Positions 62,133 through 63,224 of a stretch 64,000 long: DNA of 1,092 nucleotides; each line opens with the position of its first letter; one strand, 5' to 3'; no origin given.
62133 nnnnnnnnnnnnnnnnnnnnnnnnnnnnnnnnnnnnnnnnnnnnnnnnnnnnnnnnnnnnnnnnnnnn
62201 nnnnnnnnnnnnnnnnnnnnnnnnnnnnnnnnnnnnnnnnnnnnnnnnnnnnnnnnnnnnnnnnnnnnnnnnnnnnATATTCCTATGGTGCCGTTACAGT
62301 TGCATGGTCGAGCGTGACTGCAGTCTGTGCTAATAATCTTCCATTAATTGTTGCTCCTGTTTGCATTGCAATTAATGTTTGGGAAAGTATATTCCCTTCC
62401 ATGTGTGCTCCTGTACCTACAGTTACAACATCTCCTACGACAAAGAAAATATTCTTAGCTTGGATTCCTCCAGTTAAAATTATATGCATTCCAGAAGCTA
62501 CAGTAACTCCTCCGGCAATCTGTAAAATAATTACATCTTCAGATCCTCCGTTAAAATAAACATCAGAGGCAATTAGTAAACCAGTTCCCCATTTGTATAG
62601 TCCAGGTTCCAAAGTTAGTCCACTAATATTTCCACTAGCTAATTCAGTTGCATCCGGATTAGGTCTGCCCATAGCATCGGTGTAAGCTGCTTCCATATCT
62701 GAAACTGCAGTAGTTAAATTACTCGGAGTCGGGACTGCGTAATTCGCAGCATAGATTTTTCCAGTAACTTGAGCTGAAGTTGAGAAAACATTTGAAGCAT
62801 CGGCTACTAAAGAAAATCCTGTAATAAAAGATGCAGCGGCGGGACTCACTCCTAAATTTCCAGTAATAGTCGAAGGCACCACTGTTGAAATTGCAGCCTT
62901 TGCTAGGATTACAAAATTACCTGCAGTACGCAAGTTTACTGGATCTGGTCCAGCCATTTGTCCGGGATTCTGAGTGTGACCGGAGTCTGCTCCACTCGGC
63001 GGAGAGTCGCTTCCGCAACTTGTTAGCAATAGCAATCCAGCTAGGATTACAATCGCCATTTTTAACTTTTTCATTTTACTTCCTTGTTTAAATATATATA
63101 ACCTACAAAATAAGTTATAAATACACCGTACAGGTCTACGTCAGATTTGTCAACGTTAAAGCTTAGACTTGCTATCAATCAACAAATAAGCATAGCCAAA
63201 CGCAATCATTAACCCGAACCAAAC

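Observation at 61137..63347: Unusual candidate lysis/surface cluster: C1 papain-like peptidase + DUF3494 ice-binding-like lipoprotein + small 2-TM protein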

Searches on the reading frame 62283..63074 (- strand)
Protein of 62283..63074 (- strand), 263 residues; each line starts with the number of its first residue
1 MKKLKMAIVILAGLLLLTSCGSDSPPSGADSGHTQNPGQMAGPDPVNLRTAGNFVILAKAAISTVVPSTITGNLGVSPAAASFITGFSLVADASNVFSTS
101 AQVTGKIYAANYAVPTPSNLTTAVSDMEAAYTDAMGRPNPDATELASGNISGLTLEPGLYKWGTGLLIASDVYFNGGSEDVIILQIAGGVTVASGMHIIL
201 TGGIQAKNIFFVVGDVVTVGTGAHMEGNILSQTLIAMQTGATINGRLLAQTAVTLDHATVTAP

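Call 3: search_protein_families(library=pfam, proteins=[window:62283-63074:-], max_evalue=0.01)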
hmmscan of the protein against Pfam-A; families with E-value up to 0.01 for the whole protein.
window:62283-63074:- (263 aa): 1 family
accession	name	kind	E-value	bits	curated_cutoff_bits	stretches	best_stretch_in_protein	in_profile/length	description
PF11999.13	Ice_binding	-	3.4e-67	226.6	28.7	1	56-261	1-208/208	Ice-binding-like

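Call 4: search_protein_families(library=phrogs, proteins=[window:62283-63074:-], max_evalue=0.01)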
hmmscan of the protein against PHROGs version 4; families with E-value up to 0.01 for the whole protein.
window:62283-63074:- (263 aa): 0 families

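Call 14: find_related_loci(query=window:62286-63074:-, collection=viral_contigs, flank=6000)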
Query window:62286-63074:- (263 aa) in viral_contigs; peptide patterns used: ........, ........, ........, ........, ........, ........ (x = any residue, [..] = any of these).
17 stretches matched a pattern, but none encodes a relative of the query by tblastn (E <= 1e-3).

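Call 23: search_solved_structures(query=window:62286-63074:-, max_evalue=0.001, show_alignments=1)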
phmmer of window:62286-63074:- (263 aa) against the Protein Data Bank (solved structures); distinct sequences matched with E-value up to 0.001: 25.
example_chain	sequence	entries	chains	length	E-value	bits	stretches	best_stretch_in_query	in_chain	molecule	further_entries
4nu3_A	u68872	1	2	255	1.1e-70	241.1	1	22-263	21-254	ice-binding protein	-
9li0_A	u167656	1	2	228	1.2e-69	237.7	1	39-262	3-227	DUF3494 domain-containing protein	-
9lhn_A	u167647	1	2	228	1.1e-68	234.6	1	39-262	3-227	DUF3494 domain-containing protein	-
9lhs_A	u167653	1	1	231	5.4e-64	219.2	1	39-262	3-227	DUF3494 domain-containing protein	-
9lhr_A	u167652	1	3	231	2.3e-62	213.9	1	39-260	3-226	DUF3494 domain-containing protein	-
3uyu_A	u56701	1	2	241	6.1e-62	212.5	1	46-263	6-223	Antifreeze protein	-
3uyv_A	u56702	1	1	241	9.1e-62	211.9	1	46-263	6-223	Antifreeze protein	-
7dc5_A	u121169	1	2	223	9.7e-59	202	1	41-261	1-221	Antifreeze protein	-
5b5h_A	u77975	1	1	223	1.1e-58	201.8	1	41-261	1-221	Antifreeze protein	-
7ddb_A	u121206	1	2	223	1.3e-58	201.6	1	41-261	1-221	Antifreeze protein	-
3vn3_A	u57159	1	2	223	8.6e-58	198.9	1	41-261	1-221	Antifreeze protein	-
6a8k_A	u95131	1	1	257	4.5e-54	186.7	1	42-263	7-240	Ice binding protein 1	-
3wp9_A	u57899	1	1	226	9.2e-52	179.2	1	41-263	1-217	Ice-binding protein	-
8x0z_A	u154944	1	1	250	7.9e-51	176.1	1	22-263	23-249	Ice-binding protein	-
4nu2_A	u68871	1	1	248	8.6e-51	176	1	22-263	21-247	Antifreeze protein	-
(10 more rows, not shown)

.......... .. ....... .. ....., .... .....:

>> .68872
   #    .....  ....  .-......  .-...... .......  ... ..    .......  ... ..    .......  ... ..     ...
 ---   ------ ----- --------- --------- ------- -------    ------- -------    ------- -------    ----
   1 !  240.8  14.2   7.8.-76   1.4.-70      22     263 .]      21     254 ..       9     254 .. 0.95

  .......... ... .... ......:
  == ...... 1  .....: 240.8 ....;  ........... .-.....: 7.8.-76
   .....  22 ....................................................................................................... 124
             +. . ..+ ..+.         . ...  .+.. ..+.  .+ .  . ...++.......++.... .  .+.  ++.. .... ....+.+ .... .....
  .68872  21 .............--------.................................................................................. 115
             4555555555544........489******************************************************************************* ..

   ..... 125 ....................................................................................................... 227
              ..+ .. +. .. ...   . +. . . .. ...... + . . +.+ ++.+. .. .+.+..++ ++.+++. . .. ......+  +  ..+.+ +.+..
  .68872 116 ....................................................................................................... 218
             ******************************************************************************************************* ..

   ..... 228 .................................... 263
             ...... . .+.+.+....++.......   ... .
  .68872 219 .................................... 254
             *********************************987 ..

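Call 24: find_homologous_proteins(query=window:62286-63074:-, max_evalue=1e-10)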
Query window:62286-63074:- (263 aa): 7324 proteins with E <= 1e-10 among 8000 candidates; the best 120 are listed.
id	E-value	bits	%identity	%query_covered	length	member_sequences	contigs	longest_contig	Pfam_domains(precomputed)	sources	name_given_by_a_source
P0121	8.5e-134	463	100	85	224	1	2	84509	PF11999.14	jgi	jgi:hypothetical protein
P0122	1.1e-120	420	77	100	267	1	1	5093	PF11999.14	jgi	jgi:hypothetical protein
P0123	1.7e-117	409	61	86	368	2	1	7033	PF11999.14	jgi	jgi:hypothetical protein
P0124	3.4e-109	382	59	86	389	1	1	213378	PF11999.14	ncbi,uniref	ncbi:MAG: ice-binding family protein, partial [Methanoregula sp.]|uniref:ice-binding family protein 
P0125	1.2e-101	357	67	99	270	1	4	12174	PF11999.14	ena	-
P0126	1.9e-94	334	69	88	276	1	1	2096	PF11999.14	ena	-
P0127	4.1e-94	333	65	94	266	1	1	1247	PF11999.14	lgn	-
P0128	9.4e-91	322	68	88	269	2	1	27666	PF11999.14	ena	-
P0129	1.9e-87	311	68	84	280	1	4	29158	PF11999.14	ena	-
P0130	6.7e-86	306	70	84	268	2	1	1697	PF11999.14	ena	-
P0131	7.1e-85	302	63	95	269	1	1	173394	PF11999.14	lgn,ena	-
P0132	7.7e-85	302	69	84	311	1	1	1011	PF13205.13,PF11999.14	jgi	-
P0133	6.4e-83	296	65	84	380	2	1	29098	PF13205.13,PF11999.14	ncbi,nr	ncbi:MAG: DUF3494 domain-containing protein [Gammaproteobacteria bacterium]|nr:DUF3494 domain-contai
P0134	3.6e-82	294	65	86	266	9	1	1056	PF11999.14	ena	-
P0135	3.9e-82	293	64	84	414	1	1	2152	PF13205.13,PF11999.14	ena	-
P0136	4.5e-82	293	64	88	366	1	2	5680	PF13205.13,PF11999.14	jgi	jgi:hypothetical protein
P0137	1.2e-81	292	60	98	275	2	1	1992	PF11999.14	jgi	-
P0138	1.2e-81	292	68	83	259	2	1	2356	PF11999.14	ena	-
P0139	1.3e-81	292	67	85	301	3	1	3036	PF13205.13,PF11999.14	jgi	jgi:hypothetical protein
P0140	1.6e-81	291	66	84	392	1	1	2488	PF13205.13,PF11999.14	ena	-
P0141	3.6e-81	290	63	87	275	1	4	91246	PF11999.14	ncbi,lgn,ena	-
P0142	3.7e-81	290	65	84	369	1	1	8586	PF13205.13,PF11999.14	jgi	jgi:hypothetical protein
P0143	6.3e-81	289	59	100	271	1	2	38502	PF11999.14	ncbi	-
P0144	1.3e-80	288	57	93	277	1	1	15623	PF11999.14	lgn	-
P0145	1.4e-80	288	68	85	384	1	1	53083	PF13205.13,PF11999.14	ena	-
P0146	1.6e-80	288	63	86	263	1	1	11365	PF11999.14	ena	-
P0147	1.6e-80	288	64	84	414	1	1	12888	PF13205.13,PF11999.14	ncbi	-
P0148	2.7e-80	287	67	83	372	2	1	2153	PF13205.13,PF11999.14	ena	-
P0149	3.1e-80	287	68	85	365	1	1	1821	PF13205.13,PF11999.14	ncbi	-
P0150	6.9e-80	286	66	83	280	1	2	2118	PF11999.14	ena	-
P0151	7.3e-80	286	59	95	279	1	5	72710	PF11999.14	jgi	jgi:hypothetical protein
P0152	1.0e-79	285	64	86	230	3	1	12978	PF11999.14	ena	-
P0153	1.3e-79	285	65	84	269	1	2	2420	PF11999.14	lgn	-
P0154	1.4e-79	285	64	85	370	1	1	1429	PF13205.13,PF11999.14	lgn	-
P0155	1.7e-79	285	58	100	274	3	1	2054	PF11999.14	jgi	jgi:hypothetical protein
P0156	2.0e-79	285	65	85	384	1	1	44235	PF13205.13,PF11999.14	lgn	-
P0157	2.1e-79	284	60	90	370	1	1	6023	PF13205.13,PF11999.14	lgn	-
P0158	2.3e-79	284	67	84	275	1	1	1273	PF11999.14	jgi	-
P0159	2.6e-79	284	67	83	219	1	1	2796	PF11999.14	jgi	jgi:hypothetical protein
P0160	2.8e-79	284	64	89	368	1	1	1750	PF13205.13,PF11999.14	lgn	-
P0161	3.0e-79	284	65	84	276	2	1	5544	PF11999.14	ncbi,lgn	-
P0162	3.4e-79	284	64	84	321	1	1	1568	PF13205.13,PF11999.14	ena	-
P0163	3.8e-79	284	61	89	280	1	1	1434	PF11999.14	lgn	-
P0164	3.9e-79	284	67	83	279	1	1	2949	PF11999.14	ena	-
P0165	4.0e-79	284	66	85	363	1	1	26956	PF13205.13,PF11999.14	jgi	jgi:Ice-binding-like/Bacterial Ig-like domain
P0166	4.1e-79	284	66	85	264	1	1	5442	PF11999.14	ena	-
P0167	4.1e-79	284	55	100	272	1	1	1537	PF11999.14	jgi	jgi:hypothetical protein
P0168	4.5e-79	283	65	83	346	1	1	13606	PF11999.14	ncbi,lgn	ncbi:MAG: ice-binding family protein [Candidatus Paceibacterota bacterium]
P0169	4.7e-79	283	60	93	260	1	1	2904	PF11999.14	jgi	jgi:hypothetical protein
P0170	5.5e-79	283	58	100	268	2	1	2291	PF11999.14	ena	-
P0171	7.1e-79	283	64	88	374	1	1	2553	PF13205.13,PF11999.14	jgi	jgi:hypothetical protein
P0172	7.1e-79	283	62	87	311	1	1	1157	PF11999.14,PF18998.7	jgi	jgi:uncharacterized repeat protein (TIGR02543 family)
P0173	7.2e-79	283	60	98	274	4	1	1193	PF11999.14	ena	-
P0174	7.4e-79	283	66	83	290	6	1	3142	PF11999.14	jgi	-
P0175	8.1e-79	283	63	83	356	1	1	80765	PF13205.13,PF11999.14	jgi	jgi:hypothetical protein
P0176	9.5e-79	282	65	83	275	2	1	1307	PF11999.14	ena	-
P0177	9.8e-79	282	67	83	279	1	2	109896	PF11999.14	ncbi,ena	-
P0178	1.1e-78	282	65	82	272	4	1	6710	PF11999.14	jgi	jgi:Ice-binding-like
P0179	1.4e-78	282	65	84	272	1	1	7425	PF11999.14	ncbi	-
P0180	1.5e-78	282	62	88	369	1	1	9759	PF13205.13,PF11999.14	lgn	-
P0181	1.5e-78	282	68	83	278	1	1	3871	PF11999.14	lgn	-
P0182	1.5e-78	282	68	79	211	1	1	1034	PF11999.14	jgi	-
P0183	1.5e-78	282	67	83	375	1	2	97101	PF13205.13,PF11999.14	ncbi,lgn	-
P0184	1.6e-78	282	66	84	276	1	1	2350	PF11999.14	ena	-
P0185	1.7e-78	281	64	85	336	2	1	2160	PF11999.14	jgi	jgi:hypothetical protein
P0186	1.8e-78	281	66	84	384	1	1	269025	PF13205.13,PF11999.14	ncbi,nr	ncbi:MAG: ice-binding family protein [Archangium sp.]|nr:ice-binding family protein [Archangium sp.]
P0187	1.8e-78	281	65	85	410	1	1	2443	PF13205.13,PF11999.14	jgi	jgi:hypothetical protein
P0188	1.8e-78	281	64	84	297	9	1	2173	PF11999.14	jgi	jgi:hypothetical protein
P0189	2.0e-78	281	62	84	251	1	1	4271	PF11999.14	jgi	jgi:hypothetical protein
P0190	2.1e-78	281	63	85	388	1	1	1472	PF13205.13,PF11999.14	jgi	-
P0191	2.4e-78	281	64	84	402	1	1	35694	PF13205.13,PF11999.14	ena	-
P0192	2.5e-78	281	65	83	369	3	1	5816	PF13205.13,PF11999.14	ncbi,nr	ncbi:MAG: Big 5 protein [Steroidobacteraceae bacterium]|nr:Big 5 protein [Steroidobacteraceae bacter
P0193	2.5e-78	281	60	95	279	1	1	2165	PF11999.14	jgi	jgi:hypothetical protein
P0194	2.5e-78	281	65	85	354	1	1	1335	PF13205.13,PF11999.14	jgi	-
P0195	2.6e-78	281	67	83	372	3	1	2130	PF13205.13,PF11999.14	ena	-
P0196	2.6e-78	281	64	84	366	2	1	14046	PF13205.13,PF11999.14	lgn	-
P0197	2.7e-78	281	67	84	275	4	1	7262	PF11999.14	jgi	jgi:hypothetical protein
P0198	2.7e-78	281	61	88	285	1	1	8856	PF11999.14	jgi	jgi:hypothetical protein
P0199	2.7e-78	281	65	83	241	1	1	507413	PF11999.14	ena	-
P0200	2.8e-78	281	61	85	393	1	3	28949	PF13205.13,PF11999.14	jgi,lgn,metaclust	metaclust:\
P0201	2.8e-78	281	66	83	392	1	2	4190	PF13205.13,PF11999.14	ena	-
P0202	2.8e-78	281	63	83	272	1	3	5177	PF11999.14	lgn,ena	-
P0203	2.8e-78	281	64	83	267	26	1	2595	PF11999.14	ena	-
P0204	2.9e-78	281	61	85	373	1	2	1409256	PF13205.13,PF11999.14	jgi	-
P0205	3.1e-78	281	64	89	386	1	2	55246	PF13205.13,PF11999.14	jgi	jgi:hypothetical protein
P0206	3.5e-78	280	63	89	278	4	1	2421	PF11999.14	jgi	jgi:hypothetical protein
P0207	3.7e-78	280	58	95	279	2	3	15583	PF11999.14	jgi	jgi:hypothetical protein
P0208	3.8e-78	280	62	88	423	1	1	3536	PF02412.24,PF11999.14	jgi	jgi:hypothetical protein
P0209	3.9e-78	280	61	97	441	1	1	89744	PF11999.14,PF02368.25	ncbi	ncbi:MAG: ice-binding family protein [Burkholderiaceae bacterium]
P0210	4.0e-78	280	58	99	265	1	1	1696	PF11999.14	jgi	jgi:hypothetical protein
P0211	4.1e-78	280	67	83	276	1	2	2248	PF11999.14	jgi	jgi:hypothetical protein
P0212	4.1e-78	280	66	83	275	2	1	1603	PF11999.14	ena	-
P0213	4.7e-78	280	58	100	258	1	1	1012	PF11999.14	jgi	-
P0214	4.8e-78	280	64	84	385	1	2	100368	PF13205.13,PF11999.14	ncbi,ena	-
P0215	4.9e-78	280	66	84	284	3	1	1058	PF11999.14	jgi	jgi:hypothetical protein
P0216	5.4e-78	280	59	100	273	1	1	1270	PF11999.14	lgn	-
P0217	5.4e-78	280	65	83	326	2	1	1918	PF11999.14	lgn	-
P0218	5.5e-78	280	63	90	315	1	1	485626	PF11999.14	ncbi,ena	-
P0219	5.5e-78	280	58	100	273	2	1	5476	PF11999.14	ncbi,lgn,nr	ncbi:MAG: ice-binding family protein [bacterium]|nr:ice-binding family protein [bacterium]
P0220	5.6e-78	280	61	83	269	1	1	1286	PF11999.14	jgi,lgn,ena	-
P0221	5.8e-78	280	63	84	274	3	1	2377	PF11999.14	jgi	jgi:hypothetical protein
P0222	5.8e-78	280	63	84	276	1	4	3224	PF11999.14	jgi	jgi:hypothetical protein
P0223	5.9e-78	280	66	85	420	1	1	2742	PF13205.13,PF11999.14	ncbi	ncbi:MAG: ice-binding family protein [Pseudomonadota bacterium]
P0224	6.0e-78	280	56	99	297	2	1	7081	PF11999.14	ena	-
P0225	6.4e-78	280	67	83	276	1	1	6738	PF11999.14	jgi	jgi:hypothetical protein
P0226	6.9e-78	280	63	86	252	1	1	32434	PF11999.14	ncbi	-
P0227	6.9e-78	280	65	85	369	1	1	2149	PF13205.13,PF11999.14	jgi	jgi:hypothetical protein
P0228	6.9e-78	280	64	84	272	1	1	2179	PF11999.14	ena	-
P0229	7.0e-78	280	67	83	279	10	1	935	PF11999.14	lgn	-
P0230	7.4e-78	279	64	84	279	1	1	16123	PF11999.14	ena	-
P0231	7.6e-78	279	65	84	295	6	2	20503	PF11999.14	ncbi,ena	-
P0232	7.8e-78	279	65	86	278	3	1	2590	PF11999.14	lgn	-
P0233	9.6e-78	279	67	84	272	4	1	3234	PF11999.14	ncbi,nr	ncbi:MAG: ice-binding family protein [Syntrophales bacterium]|nr:ice-binding family protein [Syntrop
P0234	9.8e-78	279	56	100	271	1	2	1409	PF11999.14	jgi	jgi:hypothetical protein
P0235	9.9e-78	279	66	83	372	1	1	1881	PF13205.13,PF11999.14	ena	-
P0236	1.1e-77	279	64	84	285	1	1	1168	PF11999.14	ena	-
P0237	1.1e-77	279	65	84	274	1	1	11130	PF11999.14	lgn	-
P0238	1.3e-77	279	58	99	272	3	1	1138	PF11999.14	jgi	jgi:Ice-binding-like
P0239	1.3e-77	279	67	83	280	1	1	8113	PF11999.14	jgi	jgi:hypothetical protein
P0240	1.3e-77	279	63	89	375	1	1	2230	PF13205.13,PF11999.14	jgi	jgi:hypothetical protein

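Call 25: find_encoding_contigs(protein=P0122, flank=5000, max_places=3)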
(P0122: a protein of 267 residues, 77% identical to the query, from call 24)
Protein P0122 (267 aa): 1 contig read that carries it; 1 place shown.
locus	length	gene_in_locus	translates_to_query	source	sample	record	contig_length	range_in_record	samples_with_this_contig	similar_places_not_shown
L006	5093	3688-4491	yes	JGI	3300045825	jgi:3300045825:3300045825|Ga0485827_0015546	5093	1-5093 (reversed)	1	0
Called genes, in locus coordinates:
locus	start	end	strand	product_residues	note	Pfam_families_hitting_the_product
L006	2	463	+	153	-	?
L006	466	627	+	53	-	-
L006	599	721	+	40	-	-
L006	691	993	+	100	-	-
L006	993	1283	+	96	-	-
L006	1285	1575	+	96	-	-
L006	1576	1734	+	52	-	-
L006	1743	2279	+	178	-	PF00034:Cytochrom_C (faint), PF13442:Cytochrome_CBB3 (faint)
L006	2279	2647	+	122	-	-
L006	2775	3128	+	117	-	-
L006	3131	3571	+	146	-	-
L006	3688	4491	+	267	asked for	PF11999:Ice_binding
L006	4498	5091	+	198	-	?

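Call 44: search_dna_similar(query=window:62286-63074:-, collection=phages, mode=protein, max_rows=30)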
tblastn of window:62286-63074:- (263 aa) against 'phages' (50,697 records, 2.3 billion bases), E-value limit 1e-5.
No match.

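Call 53: find_related_loci(query=A4, collection=viral_contigs, flank=6000)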
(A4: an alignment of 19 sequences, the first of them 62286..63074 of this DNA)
Query A4 (263 aa) in viral_contigs; peptide patterns used: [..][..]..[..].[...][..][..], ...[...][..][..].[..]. (x = any residue, [..] = any of these).
131 stretches matched a pattern; 22 encode a relative of the query (tblastn E <= 1e-3); 22 distinct loci.
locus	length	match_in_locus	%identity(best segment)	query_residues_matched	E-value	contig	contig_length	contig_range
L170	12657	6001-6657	61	41-261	4e-79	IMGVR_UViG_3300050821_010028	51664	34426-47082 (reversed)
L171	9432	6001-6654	62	45-263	7e-77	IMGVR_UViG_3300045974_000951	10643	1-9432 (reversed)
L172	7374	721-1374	57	45-263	9e-75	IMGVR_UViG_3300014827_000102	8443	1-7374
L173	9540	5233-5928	55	33-263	5e-73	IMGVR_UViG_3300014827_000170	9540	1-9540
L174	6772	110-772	56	40-263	4e-73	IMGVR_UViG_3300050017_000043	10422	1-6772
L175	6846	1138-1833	55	33-263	5e-73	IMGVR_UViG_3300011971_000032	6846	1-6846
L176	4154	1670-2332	55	40-263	3e-72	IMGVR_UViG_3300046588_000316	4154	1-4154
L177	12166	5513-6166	56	46-263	3e-72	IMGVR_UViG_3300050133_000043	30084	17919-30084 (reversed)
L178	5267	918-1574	55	42-263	7e-72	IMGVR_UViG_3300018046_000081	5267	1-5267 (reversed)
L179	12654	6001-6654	56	46-263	3e-72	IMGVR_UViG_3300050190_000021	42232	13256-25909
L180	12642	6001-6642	51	42-263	3e-57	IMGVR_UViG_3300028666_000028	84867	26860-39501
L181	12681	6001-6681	64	31-263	4e-88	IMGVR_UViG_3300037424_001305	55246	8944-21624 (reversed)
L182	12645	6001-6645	46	45-263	5e-54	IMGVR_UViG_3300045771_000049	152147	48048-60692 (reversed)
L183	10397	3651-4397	42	17-260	2e-43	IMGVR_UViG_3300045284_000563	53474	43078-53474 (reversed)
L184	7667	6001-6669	45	46-260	1e-39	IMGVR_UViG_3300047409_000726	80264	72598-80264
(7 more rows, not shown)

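Call 62: search_protein_families(library=padloc, proteins=[window:62286-63074:-], max_evalue=0.01)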
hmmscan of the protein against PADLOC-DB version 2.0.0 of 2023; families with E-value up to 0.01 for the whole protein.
window:62286-63074:- (263 aa): 0 families

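Call 63: search_protein_families(library=ncbifam, proteins=[window:62286-63074:-], max_evalue=0.01)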
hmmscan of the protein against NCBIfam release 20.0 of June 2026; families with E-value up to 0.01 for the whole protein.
window:62286-63074:- (263 aa): 1 family
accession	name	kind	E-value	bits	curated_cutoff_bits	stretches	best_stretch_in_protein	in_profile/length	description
NF045625.1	IBP_CFB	equivalog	2.7e-69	233.5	400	1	41-261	61-275/275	ice-binding protein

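Call 82: find_encoding_contigs(protein=P0125, flank=6000, max_places=2)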
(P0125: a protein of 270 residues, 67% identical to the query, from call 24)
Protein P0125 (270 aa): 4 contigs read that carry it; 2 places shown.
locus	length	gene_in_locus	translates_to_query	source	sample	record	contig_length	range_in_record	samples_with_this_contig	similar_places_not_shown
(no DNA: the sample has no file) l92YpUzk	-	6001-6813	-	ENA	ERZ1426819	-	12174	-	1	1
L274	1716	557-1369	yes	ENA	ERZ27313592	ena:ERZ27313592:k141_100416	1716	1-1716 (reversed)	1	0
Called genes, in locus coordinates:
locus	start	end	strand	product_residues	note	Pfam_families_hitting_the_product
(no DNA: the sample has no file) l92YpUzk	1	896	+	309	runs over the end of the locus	-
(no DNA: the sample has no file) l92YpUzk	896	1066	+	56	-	-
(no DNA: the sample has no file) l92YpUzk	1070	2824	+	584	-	PF04860:Phage_portal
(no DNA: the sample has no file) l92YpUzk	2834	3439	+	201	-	-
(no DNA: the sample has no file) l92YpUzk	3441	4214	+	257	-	-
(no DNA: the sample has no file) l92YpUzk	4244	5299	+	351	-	PF00270:DEAD (weak), PF04851:ResIII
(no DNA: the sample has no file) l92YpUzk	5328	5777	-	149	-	PF08291:Peptidase_M15_3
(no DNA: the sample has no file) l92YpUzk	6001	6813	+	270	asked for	PF11999:Ice_binding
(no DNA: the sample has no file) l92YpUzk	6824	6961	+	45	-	-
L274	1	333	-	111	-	?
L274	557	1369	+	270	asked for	PF11999:Ice_binding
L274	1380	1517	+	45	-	-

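Call 83: find_encoding_contigs(protein=P0128, flank=6000, max_places=2)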
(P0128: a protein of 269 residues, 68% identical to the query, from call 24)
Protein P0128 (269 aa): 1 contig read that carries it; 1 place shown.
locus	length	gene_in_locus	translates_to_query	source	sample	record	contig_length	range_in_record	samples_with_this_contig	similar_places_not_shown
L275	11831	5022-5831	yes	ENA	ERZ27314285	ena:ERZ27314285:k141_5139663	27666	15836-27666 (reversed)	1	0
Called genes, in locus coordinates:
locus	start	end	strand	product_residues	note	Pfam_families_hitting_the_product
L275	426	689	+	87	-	-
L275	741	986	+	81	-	-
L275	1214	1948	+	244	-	-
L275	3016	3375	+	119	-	-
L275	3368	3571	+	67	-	-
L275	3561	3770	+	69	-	-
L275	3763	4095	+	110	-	PF00196:GerE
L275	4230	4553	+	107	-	-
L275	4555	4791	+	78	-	-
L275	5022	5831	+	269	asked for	PF11999:Ice_binding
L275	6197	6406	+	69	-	-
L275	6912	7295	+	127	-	-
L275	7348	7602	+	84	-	-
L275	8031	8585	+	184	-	PF00574:CLP_protease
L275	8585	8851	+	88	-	-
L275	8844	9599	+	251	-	PF00574:CLP_protease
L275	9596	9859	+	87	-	-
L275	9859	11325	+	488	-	-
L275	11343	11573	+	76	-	-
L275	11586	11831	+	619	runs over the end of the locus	PF16510:P22_portal (weak), PF23899:SU10_portal (weak)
